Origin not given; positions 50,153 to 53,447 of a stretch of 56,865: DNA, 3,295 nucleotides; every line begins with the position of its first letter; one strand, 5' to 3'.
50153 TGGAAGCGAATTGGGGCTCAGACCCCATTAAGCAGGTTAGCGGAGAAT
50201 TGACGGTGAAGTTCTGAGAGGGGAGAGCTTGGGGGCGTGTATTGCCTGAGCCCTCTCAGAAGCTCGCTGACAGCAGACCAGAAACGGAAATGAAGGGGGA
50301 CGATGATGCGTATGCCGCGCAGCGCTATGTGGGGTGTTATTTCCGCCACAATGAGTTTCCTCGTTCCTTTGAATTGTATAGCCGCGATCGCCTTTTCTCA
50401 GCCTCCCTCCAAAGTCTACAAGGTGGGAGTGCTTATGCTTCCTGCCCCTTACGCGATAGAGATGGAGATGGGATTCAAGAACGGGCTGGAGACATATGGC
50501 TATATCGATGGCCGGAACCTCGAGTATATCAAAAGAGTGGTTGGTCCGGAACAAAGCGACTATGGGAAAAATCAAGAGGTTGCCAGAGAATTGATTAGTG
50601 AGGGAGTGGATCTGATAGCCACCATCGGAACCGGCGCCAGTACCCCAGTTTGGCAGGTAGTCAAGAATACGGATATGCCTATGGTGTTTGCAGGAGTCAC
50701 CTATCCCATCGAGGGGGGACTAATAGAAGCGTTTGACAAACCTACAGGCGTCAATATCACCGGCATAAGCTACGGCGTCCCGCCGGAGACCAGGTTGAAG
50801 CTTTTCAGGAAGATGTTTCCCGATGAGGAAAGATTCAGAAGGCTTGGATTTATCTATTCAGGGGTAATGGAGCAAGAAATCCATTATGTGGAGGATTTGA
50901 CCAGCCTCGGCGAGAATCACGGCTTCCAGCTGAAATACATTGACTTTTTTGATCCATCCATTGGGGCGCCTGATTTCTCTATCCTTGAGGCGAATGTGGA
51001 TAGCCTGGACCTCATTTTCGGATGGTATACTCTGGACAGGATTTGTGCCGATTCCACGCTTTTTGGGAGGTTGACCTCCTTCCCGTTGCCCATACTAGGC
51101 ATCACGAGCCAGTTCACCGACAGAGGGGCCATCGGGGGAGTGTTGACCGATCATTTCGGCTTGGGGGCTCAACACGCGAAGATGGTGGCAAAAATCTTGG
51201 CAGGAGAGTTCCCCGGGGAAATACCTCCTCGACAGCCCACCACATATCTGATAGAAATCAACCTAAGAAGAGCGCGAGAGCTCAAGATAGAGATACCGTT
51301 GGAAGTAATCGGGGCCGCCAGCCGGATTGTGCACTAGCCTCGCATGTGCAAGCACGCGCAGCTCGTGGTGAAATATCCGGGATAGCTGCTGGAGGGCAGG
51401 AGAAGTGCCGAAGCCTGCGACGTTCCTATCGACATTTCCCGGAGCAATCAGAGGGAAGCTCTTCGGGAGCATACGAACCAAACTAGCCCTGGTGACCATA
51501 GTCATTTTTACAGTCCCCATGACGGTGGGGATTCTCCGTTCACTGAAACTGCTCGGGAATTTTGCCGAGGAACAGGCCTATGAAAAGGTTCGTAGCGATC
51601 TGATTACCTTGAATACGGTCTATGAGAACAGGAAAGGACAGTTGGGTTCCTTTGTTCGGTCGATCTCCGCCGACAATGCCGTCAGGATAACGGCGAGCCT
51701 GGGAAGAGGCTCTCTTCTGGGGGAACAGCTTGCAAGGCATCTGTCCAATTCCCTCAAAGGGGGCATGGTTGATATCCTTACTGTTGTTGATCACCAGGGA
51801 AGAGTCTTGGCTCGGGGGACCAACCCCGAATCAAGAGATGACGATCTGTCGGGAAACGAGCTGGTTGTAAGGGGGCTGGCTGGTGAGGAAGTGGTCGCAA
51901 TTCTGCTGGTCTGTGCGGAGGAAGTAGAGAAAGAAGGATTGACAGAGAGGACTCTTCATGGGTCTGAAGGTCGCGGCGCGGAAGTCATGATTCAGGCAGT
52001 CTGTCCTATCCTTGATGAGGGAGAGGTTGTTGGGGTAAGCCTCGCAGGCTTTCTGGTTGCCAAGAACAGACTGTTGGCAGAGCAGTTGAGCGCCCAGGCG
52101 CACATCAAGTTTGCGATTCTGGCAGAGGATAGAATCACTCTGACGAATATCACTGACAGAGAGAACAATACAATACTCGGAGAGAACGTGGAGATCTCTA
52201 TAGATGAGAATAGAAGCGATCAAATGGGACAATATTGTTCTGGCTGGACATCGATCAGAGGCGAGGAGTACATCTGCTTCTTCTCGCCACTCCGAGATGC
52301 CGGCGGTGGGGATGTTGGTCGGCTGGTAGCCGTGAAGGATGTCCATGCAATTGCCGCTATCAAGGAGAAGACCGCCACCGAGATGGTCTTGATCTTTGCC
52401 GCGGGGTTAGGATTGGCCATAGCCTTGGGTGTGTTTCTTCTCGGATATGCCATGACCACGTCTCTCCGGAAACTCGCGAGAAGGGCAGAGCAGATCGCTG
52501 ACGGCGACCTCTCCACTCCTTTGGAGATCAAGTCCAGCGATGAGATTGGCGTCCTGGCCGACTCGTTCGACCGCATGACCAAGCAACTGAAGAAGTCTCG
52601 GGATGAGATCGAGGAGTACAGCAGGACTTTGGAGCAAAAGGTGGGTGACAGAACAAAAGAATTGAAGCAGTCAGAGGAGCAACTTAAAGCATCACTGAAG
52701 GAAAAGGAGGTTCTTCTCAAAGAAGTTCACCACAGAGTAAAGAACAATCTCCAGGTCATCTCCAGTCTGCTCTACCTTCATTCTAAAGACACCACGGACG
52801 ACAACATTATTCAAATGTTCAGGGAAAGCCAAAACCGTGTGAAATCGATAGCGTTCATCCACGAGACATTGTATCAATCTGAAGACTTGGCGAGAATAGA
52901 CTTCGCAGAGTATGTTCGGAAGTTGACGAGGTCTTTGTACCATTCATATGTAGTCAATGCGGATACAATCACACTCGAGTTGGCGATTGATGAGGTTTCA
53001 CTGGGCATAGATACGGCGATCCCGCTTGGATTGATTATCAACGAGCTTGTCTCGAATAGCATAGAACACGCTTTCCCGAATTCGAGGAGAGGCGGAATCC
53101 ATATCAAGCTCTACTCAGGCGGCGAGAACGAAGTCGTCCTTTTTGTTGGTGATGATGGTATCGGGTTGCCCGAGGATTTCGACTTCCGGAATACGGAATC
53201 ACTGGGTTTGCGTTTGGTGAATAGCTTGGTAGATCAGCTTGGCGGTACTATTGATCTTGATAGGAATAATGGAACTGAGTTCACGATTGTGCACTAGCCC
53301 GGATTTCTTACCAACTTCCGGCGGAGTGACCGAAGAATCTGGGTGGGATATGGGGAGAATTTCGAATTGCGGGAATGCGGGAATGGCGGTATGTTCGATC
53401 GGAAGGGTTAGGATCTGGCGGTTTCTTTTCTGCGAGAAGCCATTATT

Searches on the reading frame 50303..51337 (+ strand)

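Call 25: search_protein_families(library=pfam, proteins=[window:50303-51337:+])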
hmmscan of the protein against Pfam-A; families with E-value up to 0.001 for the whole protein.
window:50303-51337:+ (344 aa): 3 families
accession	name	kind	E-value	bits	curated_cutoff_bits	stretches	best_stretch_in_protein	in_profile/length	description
PF04392.18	ABC_sub_bind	-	3.2e-31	109.1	25.9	1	52-340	14-290/293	ABC transporter substrate binding protein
PF02608.20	Bmp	-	0.0004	19.9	24.1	1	46-123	133-205/301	ABC transporter substrate-binding protein PnrA-like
PF13407.12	Peripla_BP_4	-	0.00042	20.4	35.1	0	43-125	126-207/258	Periplasmic binding protein domain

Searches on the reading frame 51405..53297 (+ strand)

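Call 47: search_protein_families(library=pfam, proteins=[window:51405-53297:+], max_evalue=0.01)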
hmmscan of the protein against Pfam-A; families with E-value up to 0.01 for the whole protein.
window:51405-53297:+ (630 aa): 7 families
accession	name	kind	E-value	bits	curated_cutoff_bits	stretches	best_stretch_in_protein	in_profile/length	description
PF07568.18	HisKA_2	-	5.1e-30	103.8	22.3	1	440-515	1-76/76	Histidine kinase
PF00672.30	HAMP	-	1.3e-14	54.6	25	1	346-396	2-52/53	HAMP domain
PF02518.31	HATPase_c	-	6.8e-12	46.2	26.4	1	539-628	4-105/111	Histidine kinase-, DNA gyrase B-, and HSP90-like ATPase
PF14827.12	dCache_3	-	9.4e-10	38.9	25.7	1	72-314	18-236/239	Double sensory domain of two-component sensor kinase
PF17202.10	sCache_3_3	-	2.4e-07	31.5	28.8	1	219-318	4-102/107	Single cache domain 3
PF13581.12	HATPase_c_2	-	1.5e-06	28.6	27.4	1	531-628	22-125/127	Histidine kinase-like ATPase domain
PF07536.20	HWE_HK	-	3.1e-05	25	22.8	1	440-505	1-63/83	HWE histidine kinase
